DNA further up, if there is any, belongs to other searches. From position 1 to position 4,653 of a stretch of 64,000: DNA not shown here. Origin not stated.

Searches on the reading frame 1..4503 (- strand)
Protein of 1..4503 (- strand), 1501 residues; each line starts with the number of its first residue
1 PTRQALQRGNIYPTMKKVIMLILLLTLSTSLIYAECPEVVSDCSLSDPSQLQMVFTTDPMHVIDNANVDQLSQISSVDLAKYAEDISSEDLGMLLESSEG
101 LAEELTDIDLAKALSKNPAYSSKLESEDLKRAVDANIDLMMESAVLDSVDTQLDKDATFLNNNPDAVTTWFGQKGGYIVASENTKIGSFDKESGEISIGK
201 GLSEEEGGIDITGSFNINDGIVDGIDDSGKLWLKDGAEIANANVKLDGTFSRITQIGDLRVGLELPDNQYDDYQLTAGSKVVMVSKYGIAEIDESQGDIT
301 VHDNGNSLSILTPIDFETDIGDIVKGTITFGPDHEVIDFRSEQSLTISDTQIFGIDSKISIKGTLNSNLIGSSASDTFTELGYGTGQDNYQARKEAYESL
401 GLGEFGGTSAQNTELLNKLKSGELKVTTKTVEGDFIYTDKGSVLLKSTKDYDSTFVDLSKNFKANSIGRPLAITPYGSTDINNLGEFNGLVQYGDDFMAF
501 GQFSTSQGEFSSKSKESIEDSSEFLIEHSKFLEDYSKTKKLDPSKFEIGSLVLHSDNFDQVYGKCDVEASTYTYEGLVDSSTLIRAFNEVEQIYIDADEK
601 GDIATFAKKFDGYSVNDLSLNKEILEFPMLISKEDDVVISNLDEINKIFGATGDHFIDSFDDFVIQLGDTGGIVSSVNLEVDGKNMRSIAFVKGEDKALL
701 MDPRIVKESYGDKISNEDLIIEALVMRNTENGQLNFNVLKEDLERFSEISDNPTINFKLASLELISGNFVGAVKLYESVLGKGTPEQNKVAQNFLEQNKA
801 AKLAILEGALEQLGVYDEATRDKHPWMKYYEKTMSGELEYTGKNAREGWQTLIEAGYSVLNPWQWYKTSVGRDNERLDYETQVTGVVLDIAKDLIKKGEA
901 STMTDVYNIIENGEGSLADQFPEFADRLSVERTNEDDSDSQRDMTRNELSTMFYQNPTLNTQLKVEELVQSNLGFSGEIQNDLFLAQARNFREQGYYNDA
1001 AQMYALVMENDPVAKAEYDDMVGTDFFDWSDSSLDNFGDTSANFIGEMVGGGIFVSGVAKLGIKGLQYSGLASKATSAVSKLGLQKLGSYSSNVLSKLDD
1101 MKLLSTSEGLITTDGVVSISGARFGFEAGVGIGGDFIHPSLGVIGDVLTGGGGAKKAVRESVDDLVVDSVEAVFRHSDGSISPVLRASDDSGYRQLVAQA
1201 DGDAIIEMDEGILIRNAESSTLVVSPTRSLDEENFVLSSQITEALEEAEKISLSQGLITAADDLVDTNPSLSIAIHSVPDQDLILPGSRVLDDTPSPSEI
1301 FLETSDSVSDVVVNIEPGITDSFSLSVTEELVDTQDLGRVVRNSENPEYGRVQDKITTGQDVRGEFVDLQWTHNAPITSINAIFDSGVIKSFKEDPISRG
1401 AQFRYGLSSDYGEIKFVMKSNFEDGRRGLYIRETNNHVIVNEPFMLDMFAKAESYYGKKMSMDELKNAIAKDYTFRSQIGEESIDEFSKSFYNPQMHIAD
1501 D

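Call 21: search_protein_families(library=pfam, proteins=[window:1-4503:-], max_evalue=0.001)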
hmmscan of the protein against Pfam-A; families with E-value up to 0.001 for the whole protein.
window:1-4503:- (1501 aa): 0 families
